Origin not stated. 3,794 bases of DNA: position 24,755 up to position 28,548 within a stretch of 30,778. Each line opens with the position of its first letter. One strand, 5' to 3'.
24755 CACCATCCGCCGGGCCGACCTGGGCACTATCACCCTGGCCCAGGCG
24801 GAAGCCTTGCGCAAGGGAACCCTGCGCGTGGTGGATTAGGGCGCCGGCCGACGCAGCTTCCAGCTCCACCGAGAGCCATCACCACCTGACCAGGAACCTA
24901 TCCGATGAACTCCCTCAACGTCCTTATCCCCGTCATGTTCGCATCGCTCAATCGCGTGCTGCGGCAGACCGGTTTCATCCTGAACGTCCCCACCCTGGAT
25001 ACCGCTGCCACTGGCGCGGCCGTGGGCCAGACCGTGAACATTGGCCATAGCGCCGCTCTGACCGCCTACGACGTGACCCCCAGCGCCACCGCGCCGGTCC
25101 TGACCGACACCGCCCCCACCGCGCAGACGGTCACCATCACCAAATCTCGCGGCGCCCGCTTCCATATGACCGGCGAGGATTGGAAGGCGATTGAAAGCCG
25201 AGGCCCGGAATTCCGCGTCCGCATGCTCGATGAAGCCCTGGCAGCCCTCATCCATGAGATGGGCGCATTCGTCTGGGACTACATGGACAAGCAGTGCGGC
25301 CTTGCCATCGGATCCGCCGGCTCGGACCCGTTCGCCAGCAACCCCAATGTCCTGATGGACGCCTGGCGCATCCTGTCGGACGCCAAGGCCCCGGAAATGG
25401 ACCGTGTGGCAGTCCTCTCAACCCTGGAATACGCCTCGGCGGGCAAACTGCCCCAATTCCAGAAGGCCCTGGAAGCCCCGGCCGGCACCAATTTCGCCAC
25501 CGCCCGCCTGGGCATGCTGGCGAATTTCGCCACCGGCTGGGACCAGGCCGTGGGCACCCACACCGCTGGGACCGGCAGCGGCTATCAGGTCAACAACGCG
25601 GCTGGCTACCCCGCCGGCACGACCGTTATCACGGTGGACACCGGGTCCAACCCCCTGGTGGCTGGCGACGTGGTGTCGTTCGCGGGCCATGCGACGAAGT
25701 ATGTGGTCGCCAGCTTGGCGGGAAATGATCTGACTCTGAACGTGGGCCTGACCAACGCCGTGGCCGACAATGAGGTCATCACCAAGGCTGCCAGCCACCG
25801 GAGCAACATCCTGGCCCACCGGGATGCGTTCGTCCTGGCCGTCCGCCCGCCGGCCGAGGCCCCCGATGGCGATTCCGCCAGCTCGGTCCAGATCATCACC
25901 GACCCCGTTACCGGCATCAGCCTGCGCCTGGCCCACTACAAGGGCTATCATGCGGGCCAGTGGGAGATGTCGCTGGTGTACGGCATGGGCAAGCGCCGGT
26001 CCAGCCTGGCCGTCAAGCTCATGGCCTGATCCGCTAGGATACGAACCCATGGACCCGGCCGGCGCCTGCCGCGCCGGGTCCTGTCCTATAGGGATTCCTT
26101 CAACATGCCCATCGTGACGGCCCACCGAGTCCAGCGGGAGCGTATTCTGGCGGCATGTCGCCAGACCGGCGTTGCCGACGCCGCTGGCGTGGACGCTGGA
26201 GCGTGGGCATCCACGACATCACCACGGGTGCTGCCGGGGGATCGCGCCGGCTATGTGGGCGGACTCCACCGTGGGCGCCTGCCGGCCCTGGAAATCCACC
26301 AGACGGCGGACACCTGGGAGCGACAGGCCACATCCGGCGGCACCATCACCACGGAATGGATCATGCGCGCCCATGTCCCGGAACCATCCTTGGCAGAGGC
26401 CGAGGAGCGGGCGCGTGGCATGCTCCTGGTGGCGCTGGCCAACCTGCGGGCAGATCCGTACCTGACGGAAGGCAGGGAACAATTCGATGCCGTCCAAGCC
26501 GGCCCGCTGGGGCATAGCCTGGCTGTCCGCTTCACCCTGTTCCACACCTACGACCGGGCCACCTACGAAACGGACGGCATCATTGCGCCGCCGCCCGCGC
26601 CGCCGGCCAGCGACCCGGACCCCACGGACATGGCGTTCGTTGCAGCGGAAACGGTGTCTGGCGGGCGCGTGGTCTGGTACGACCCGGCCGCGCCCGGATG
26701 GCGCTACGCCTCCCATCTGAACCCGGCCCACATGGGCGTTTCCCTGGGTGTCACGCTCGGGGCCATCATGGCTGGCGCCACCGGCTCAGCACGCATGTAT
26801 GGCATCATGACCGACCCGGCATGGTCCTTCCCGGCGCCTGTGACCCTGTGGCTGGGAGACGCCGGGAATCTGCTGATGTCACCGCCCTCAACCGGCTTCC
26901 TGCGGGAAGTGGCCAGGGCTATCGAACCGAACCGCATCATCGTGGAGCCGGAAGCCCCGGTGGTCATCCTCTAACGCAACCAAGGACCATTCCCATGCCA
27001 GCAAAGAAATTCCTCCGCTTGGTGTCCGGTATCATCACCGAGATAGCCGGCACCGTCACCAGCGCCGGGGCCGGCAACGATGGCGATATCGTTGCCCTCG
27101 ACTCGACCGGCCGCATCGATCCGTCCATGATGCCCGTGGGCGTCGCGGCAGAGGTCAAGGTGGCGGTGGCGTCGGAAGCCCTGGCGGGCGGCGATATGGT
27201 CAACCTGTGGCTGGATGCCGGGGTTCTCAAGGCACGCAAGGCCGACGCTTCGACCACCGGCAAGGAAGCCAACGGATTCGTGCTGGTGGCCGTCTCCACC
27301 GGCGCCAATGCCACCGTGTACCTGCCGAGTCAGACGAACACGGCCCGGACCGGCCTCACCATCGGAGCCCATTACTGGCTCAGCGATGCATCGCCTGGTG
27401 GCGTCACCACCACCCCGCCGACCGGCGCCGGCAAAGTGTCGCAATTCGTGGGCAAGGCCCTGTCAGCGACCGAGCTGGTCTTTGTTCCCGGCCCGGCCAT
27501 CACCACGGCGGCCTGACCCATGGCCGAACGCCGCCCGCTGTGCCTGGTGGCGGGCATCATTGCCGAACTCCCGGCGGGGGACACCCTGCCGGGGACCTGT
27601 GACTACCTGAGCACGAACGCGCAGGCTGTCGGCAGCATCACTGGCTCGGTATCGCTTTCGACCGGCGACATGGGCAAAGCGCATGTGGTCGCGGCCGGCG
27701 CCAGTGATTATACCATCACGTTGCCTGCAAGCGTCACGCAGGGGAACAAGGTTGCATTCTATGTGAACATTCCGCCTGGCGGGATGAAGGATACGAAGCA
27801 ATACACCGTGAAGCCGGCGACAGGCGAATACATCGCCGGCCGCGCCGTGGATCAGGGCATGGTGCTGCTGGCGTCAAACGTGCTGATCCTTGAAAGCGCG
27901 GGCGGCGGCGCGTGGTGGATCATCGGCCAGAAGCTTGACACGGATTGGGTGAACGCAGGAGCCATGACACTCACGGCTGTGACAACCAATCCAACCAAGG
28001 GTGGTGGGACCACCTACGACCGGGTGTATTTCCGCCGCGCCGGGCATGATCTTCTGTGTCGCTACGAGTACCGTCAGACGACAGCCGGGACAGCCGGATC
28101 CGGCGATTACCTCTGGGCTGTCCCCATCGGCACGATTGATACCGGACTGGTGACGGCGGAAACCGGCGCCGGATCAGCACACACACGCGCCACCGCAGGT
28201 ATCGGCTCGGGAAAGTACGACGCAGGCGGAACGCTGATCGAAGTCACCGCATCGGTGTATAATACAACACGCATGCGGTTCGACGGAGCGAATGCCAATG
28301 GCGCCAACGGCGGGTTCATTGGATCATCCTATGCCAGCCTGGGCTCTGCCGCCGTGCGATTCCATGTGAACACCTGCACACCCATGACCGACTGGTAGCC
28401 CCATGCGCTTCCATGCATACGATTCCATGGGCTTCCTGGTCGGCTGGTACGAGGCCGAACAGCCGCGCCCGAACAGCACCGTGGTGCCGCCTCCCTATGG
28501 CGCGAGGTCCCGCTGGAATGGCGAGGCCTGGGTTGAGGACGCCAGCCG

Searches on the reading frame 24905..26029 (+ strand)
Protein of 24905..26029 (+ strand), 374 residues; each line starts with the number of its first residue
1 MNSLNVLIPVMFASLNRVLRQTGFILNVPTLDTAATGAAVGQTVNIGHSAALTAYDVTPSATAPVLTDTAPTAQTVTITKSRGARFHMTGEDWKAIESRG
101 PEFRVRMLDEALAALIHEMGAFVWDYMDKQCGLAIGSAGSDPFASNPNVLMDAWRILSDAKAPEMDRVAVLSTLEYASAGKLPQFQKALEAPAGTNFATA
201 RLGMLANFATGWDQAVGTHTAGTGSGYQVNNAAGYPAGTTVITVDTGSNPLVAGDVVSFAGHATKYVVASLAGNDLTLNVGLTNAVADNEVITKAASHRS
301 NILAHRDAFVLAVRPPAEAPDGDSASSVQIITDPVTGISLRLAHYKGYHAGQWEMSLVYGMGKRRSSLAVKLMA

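Call 15: search_protein_families(library=phrogs, max_evalue=0.001, proteins=[window:24905-26029:+])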
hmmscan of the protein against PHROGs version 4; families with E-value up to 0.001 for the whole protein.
window:24905-26029:+ (374 aa): 1 family
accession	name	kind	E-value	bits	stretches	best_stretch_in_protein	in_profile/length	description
phrog_283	-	head and packaging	2.8e-49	169.5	1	9-362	9-371/385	major head protein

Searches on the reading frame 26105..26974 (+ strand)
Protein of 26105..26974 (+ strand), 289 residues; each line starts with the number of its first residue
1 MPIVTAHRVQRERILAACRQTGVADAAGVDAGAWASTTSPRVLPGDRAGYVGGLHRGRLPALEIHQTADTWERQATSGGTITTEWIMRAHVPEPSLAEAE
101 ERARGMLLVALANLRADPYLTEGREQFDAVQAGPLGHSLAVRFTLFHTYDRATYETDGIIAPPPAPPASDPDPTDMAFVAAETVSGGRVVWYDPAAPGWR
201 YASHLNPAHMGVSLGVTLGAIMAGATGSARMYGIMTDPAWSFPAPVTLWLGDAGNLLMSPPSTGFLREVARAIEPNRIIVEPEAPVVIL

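Call 15: search_protein_families(library=phrogs, max_evalue=0.001, proteins=[window:26105-26974:+])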
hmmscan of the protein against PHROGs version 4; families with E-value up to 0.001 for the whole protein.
window:26105-26974:+ (289 aa): 1 family
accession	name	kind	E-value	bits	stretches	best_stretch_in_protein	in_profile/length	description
phrog_4368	-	unknown function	2.2e-11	43.5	1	174-287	125-237/840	-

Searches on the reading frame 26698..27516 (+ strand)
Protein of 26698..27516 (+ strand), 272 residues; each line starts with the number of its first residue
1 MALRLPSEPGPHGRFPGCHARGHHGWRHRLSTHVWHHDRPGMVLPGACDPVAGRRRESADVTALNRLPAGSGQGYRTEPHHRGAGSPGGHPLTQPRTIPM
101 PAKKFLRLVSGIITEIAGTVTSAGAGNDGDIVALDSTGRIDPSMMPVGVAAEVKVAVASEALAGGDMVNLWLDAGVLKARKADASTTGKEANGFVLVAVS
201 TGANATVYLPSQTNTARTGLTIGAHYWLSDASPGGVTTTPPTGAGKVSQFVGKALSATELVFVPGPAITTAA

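Call 15: search_protein_families(library=phrogs, max_evalue=0.001, proteins=[window:26698-27516:+])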
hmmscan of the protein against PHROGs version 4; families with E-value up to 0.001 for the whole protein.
window:26698-27516:+ (272 aa): 1 family
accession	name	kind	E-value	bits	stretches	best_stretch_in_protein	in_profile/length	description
phrog_4368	-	unknown function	6.9e-17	61.7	1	118-270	91-238/840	-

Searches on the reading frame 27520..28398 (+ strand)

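Call 15: search_protein_families(library=phrogs, max_evalue=0.001, proteins=[window:27520-28398:+])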
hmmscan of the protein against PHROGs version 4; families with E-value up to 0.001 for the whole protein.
window:27520-28398:+ (292 aa): 1 family
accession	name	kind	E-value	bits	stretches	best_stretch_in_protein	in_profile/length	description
phrog_18179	-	head and packaging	0.00016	22.1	1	1-29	1-29/482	virion structural protein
